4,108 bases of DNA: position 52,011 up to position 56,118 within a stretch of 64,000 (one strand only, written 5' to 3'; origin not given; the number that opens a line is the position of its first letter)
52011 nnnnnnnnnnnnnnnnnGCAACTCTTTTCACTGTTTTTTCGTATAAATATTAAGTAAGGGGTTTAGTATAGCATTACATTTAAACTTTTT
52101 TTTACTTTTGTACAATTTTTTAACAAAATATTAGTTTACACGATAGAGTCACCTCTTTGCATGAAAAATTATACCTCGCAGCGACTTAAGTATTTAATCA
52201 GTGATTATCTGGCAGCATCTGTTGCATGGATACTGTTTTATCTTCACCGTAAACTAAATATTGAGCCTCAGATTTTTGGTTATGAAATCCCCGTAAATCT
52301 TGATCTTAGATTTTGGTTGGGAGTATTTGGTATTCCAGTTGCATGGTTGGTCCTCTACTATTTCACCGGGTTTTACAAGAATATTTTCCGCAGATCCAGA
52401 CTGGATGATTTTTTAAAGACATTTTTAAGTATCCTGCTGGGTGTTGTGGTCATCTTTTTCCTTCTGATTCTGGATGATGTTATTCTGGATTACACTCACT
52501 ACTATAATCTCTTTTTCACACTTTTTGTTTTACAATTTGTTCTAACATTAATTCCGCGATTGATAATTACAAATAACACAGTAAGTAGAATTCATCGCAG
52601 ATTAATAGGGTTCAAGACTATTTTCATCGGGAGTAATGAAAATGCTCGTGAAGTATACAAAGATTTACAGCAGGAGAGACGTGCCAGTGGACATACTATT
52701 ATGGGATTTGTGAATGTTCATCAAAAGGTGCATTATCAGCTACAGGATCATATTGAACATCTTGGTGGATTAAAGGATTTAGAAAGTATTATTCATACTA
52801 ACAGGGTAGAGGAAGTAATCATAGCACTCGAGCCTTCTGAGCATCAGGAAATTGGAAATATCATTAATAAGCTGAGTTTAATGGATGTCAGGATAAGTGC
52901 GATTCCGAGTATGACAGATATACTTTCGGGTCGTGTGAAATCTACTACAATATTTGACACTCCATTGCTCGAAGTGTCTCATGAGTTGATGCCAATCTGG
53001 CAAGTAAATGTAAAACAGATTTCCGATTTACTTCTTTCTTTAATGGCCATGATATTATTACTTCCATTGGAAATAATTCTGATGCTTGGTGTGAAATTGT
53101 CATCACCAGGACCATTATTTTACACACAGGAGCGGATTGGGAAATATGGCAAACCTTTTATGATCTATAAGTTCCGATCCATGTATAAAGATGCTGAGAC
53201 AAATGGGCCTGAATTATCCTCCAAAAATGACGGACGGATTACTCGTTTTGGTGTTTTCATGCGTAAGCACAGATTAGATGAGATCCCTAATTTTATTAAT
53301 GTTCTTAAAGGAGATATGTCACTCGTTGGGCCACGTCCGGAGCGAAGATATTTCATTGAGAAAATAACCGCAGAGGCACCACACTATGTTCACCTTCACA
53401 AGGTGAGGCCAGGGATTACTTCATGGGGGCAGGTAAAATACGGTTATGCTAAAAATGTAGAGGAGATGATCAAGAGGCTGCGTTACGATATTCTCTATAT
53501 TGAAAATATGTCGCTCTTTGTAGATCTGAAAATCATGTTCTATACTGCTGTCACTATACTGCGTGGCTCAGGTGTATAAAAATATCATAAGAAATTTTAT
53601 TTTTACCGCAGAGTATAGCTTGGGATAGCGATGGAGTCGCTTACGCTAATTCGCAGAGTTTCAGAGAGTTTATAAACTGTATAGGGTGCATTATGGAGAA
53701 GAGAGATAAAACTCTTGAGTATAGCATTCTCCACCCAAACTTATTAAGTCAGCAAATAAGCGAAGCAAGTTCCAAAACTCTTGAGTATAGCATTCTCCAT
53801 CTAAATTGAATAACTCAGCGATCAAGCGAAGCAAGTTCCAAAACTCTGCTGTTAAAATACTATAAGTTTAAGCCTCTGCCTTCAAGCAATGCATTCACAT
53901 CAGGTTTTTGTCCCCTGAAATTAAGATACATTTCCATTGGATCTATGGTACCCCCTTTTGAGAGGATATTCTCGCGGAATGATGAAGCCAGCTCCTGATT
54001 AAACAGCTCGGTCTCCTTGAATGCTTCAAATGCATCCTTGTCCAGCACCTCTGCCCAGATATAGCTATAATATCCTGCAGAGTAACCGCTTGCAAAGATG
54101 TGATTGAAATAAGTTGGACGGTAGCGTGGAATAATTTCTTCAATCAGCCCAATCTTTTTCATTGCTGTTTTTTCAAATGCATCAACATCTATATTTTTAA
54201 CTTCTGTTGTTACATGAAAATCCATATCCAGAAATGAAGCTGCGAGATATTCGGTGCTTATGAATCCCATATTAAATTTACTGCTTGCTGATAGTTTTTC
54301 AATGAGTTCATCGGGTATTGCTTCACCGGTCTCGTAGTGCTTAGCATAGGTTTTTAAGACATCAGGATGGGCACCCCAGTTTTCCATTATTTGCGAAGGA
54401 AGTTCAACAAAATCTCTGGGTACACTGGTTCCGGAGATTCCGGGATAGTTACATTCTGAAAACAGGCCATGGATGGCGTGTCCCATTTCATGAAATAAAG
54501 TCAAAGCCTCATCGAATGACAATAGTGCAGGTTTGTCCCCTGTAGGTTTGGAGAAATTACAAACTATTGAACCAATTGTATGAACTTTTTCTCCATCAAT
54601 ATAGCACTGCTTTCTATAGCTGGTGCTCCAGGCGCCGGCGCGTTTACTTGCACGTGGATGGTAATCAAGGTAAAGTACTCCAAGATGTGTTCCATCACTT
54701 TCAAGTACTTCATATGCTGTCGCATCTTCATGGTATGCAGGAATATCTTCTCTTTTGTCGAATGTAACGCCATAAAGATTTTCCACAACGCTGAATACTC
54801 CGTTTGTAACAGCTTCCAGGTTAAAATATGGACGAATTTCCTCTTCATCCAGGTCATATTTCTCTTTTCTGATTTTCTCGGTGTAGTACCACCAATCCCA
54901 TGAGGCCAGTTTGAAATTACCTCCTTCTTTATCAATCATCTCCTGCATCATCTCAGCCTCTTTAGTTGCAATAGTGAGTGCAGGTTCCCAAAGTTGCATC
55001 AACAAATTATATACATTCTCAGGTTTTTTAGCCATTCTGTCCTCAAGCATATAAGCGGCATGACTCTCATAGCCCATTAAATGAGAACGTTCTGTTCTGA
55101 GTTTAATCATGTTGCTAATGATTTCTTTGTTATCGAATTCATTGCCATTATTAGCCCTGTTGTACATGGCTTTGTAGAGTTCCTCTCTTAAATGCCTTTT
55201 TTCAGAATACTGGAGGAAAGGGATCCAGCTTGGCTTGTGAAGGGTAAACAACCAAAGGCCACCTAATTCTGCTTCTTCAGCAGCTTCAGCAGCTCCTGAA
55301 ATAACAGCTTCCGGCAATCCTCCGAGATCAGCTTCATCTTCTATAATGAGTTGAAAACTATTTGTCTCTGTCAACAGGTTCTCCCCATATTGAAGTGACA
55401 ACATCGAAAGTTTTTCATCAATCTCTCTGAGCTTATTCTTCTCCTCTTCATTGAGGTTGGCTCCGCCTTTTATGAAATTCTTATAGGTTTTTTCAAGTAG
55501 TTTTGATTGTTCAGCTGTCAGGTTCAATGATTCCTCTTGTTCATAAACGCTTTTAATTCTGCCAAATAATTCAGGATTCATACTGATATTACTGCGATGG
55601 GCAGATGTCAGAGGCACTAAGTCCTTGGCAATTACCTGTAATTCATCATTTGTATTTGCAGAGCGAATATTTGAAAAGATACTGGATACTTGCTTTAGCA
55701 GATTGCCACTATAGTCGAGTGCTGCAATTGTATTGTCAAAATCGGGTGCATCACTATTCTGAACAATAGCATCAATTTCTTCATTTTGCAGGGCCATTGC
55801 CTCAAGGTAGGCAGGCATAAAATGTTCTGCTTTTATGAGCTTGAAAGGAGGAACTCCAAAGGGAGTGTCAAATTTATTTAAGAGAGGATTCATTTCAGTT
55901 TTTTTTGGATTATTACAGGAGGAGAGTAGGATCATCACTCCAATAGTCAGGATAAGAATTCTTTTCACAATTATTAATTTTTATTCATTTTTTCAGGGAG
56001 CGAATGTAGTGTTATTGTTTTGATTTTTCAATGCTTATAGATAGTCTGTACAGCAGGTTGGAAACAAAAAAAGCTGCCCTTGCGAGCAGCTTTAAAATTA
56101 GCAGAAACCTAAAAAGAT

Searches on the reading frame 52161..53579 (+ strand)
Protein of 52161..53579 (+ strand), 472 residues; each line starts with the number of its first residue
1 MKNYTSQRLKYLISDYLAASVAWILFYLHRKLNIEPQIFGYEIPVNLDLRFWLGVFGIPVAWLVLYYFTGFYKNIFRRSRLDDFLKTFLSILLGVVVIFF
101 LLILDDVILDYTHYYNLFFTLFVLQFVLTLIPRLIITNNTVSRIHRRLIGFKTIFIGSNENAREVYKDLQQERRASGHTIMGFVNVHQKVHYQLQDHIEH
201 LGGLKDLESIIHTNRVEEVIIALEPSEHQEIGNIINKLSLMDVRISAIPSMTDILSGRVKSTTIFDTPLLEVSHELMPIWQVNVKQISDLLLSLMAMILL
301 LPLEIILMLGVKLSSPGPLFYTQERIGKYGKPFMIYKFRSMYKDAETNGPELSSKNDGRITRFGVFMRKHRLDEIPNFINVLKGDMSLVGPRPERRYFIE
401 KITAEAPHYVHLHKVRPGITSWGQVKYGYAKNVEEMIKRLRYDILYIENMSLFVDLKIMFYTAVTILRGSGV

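Call 52: search_protein_families(library=pfam, proteins=[window:52161-53579:+], max_evalue=0.00001)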
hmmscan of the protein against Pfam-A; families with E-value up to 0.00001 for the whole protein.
window:52161-53579:+ (472 aa): 2 families
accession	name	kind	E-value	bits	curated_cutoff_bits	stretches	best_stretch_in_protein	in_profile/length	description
PF02397.22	Bac_transf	-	1.4e-63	214.2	27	1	285-467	1-178/179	Bacterial sugar transferase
PF13727.12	CoA_binding_3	-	1.1e-13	52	25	1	69-249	3-175/175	CoA-binding domain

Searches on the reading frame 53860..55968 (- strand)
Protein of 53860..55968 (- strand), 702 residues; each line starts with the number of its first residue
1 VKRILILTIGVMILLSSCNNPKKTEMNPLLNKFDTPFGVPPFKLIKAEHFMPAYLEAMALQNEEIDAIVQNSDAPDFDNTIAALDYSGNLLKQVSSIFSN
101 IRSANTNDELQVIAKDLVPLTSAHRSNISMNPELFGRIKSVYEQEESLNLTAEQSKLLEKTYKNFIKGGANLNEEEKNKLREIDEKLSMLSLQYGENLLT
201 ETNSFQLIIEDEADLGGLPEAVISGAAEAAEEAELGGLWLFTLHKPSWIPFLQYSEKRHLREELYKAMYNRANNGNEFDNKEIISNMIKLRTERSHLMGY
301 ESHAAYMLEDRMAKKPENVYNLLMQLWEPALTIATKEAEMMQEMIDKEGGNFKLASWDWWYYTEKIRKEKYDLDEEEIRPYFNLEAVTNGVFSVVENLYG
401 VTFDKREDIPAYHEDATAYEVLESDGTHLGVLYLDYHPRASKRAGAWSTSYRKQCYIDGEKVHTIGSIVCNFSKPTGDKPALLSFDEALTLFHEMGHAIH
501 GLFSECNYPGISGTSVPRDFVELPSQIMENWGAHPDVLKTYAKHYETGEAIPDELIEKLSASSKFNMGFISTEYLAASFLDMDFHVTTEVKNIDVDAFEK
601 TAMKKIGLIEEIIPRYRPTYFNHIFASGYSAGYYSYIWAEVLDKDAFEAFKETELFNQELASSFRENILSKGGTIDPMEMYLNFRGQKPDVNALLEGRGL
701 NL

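Call 52: search_protein_families(library=pfam, proteins=[window:53860-55968:-], max_evalue=0.00001)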
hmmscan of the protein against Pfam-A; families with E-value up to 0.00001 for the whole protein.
window:53860-55968:- (702 aa): 1 family
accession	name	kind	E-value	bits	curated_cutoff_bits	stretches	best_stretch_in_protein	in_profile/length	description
PF01432.26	Peptidase_M3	-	1.8e-133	446.6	27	1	251-699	1-456/457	Peptidase family M3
